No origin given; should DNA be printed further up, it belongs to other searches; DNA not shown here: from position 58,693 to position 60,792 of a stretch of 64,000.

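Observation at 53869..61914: Putative catabolic island with two family-III CoA-transferases, LLM monooxygenase, CocE/NonD hydrolase, MFS transporter and NADPH oxidoreductase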

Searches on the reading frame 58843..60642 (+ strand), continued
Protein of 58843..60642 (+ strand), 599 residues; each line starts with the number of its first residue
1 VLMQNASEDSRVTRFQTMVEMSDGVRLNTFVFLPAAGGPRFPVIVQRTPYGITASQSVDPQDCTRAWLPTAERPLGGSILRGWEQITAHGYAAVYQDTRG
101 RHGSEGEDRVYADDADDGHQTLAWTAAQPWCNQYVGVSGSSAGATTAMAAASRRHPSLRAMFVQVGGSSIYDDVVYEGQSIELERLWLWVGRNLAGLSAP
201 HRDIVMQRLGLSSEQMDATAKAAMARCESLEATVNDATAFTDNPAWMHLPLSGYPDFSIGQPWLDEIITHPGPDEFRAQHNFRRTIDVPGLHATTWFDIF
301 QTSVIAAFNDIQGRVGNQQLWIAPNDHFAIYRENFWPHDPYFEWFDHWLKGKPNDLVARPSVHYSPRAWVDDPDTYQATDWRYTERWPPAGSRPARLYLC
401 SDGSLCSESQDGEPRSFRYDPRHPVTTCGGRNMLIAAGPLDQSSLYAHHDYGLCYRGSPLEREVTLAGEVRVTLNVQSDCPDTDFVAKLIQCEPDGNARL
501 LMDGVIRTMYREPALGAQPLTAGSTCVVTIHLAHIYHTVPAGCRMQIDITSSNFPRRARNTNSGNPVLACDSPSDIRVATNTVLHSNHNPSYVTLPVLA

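Call 21: search_protein_families(library=pfam, alignment_id=A2, max_evalue=0.00001)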
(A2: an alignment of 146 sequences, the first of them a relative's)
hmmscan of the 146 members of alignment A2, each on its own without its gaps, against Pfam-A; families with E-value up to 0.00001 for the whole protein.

A. member 1, L006:8067-9992:+ (642 aa): 3 families
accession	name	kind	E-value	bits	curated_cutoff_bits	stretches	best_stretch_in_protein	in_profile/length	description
PF02776.23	TPP_enzyme_N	-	1.6e-30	105.8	26.8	1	94-205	3-117/119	Thiamine pyrophosphate enzyme, N-terminal TPP binding domain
PF00205.28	TPP_enzyme_M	-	2.5e-26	92.5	30.4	1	281-414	1-136/137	Thiamine pyrophosphate enzyme, central domain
PF02775.26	TPP_enzyme_C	-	6.7e-24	84.9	21.9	1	484-620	8-148/151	Thiamine pyrophosphate enzyme, C-terminal TPP binding domain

B. families by the number of members that match (of 146 scanned): 92 families (the first 25 are shown)
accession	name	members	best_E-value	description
PF10282.15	Lactonase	6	2.4e-38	Lactonase, 7-bladed beta-propeller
PF00205.28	TPP_enzyme_M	5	3.9e-34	Thiamine pyrophosphate enzyme, central domain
PF02776.23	TPP_enzyme_N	5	1.2e-30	Thiamine pyrophosphate enzyme, N-terminal TPP binding domain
PF02775.26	TPP_enzyme_C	5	2e-26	Thiamine pyrophosphate enzyme, C-terminal TPP binding domain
PF02515.22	CoA_transf_3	4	4.3e-146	CoA-transferase family III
PF00296.26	Bac_luciferase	4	4.4e-77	Luciferase-like monooxygenase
PF13561.12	adh_short_C2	4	9.5e-56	Enoyl-(Acyl carrier protein) reductase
PF00106.31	adh_short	4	4.2e-50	short chain dehydrogenase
PF00561.26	Abhydrolase_1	4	1.5e-31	alpha/beta hydrolase fold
PF02771.21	Acyl-CoA_dh_N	3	4.2e-35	Acyl-CoA dehydrogenase, N-terminal domain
PF19305.4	MmgE_PrpD_C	3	2.8e-34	MmgE/PrpD C-terminal domain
PF17645.6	Amdase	3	1.6e-28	Arylmalonate decarboxylase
PF12697.13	Abhydrolase_6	3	7.8e-19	Alpha/beta hydrolase family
PF08659.16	KR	3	3.4e-15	KR domain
PF03401.19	TctC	2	3.1e-71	Tripartite tricarboxylate transporter family receptor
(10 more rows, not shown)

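Call 51: search_solved_structures(query=window:58849-60642:+, max_evalue=1e-40, show_alignments=1)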
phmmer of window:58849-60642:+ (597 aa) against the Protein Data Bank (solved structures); distinct sequences matched with E-value up to 1e-40: 13.
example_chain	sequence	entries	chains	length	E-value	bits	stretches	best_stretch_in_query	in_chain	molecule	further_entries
3i2h_A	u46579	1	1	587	4.8e-45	157.2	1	14-596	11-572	Cocaine esterase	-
3i2i_A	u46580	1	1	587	5.3e-45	157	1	14-596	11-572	Cocaine esterase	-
3pui_A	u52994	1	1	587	5.6e-45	156.9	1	14-596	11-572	Cocaine esterase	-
1ju3_A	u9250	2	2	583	5.7e-45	156.9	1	14-596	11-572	cocaine esterase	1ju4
3i2j_A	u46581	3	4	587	6.7e-45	156.7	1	14-596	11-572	Cocaine esterase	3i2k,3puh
3i2f_A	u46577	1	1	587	6.8e-45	156.7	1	14-596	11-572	Cocaine esterase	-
9k48_A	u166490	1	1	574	1e-44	156.1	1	14-596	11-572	Cocaine esterase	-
3ida_A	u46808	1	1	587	1.1e-44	156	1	14-596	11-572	Cocaine esterase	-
3i2g_A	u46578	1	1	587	1.2e-44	155.8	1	14-596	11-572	Cocaine esterase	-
1l7q_A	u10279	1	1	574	1.4e-44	155.6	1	14-596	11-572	cocaine esterase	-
7f65_A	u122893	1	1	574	1.6e-44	155.5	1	14-596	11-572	Cocaine esterase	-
4p08_A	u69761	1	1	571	1.6e-44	155.5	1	14-596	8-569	Cocaine esterase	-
1l7r_A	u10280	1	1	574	1.9e-44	155.2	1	14-596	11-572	cocaine esterase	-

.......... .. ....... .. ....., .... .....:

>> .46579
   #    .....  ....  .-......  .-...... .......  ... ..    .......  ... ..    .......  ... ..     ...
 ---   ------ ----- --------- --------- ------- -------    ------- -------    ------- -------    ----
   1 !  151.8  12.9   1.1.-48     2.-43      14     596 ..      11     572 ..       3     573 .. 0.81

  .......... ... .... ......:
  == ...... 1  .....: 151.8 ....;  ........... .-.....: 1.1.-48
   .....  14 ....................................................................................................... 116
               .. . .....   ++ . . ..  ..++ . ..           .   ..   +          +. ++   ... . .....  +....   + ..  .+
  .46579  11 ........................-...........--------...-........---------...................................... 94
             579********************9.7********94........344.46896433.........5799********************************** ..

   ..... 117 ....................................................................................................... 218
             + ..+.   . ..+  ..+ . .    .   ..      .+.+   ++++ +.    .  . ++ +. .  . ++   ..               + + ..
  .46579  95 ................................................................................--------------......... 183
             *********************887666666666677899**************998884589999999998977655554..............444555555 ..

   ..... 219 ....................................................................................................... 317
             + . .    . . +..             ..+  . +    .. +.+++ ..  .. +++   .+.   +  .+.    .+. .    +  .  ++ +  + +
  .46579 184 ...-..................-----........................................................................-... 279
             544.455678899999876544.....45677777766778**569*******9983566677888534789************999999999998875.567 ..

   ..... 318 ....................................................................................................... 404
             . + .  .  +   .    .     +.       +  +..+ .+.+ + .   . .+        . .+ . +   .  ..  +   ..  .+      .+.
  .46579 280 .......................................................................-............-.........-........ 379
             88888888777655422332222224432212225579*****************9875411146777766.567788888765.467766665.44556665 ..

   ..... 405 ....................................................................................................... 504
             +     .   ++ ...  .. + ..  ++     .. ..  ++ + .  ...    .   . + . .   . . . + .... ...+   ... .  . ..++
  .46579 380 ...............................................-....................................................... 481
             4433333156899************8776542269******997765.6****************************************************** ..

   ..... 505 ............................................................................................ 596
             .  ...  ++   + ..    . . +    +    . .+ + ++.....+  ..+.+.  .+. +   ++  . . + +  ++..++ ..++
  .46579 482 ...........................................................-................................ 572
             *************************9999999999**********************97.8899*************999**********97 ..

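Call 62: search_dna_similar(query=window:58849-60642:+, collection=plasmids, mode=protein, max_rows=15)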
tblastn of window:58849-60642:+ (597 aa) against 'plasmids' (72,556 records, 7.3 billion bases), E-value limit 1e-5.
Records with a match: 354; places in all: 370; records where one place covers at least 80% of the query: 258.
Best place of each record, by identity: <60% 354.
By first word of the organism name: Rhizobium 151; Sinorhizobium 48; Streptomyces 18; Azospirillum 12; Sphingobium 10; Novosphingobium 7; Halorussus 4; Mesorhizobium 4; Ketogulonicigenium 4; Methylocystis 4; and 63 more.
By predicted mobility (MOB-suite, as given by PLSDB): non-mobilizable 226; mobilizable 76; conjugative 52.
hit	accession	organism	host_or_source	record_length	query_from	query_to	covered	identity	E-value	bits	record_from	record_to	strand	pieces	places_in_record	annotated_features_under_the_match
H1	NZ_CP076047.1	Rhodococcus sp. USK10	-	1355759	21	596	96%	30.3%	3e-52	201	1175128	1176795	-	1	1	record has no annotation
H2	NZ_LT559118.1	Nonomuraea gerenzanensis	-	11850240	9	596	98%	29.5%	3e-43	174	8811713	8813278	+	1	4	none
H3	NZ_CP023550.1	Rhodobacter sp. CZR27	cell culture,paddy soil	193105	17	596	97%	29.9%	7e-43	173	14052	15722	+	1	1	CocE/NonD family hydrolase | glycosyltransferase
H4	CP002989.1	halophilic archaeon DL31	-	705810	17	594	97%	29.7%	2e-46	183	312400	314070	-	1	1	hydrolase CocE/NonD family protein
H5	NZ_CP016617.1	Microvirga ossetica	Vicia alpestris,cell culture,nodules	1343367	18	596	97%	29.4%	1e-49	193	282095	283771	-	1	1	none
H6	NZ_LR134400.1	Listeria monocytogenes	Homo sapiens,Vein blood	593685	18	596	97%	29.2%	4e-50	194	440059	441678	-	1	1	CocE/NonD family hydrolase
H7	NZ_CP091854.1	Terrarubrum flagellatum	cell culture,forest soil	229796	10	597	98%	28.7%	2e-45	181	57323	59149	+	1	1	CocE/NonD family hydrolase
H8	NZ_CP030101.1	Listeria monocytogenes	Environment,water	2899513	18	596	97%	29.0%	3e-51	198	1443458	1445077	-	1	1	none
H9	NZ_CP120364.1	Sinorhizobium kummerowiae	Kummerowia stipulacea,Pure culture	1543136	17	596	97%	28.9%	3e-40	165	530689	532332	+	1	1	none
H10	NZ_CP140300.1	Sinorhizobium kummerowiae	Kummerowia stipulacea,Pure culture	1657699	17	596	97%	28.9%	3e-40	165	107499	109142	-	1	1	none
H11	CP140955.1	Sinorhizobium meliloti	Medicago lupulina,whole organism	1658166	17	596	97%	28.9%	4e-40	164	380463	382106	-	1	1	CocE/NonD family hydrolase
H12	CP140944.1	Sinorhizobium meliloti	Medicago lupulina,whole organism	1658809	17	596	97%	28.9%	4e-40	164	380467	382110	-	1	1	CocE/NonD family hydrolase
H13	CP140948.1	Sinorhizobium meliloti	Medicago lupulina,whole organism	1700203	17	596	97%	28.9%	4e-40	164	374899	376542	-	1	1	CocE/NonD family hydrolase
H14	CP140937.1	Sinorhizobium meliloti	Medicago lupulina,whole organism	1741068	17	596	97%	28.9%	4e-40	164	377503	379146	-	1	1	CocE/NonD family hydrolase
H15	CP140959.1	Sinorhizobium meliloti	Medicago lupulina,whole organism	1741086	17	596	97%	28.9%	4e-40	164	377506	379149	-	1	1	CocE/NonD family hydrolase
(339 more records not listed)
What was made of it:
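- Tried and rejected: A tblastn search of the plasmid collection with the hydrolase, meant to find annotated cultured-organism contexts, returned only homologs at or below about 30% identity (call 62).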
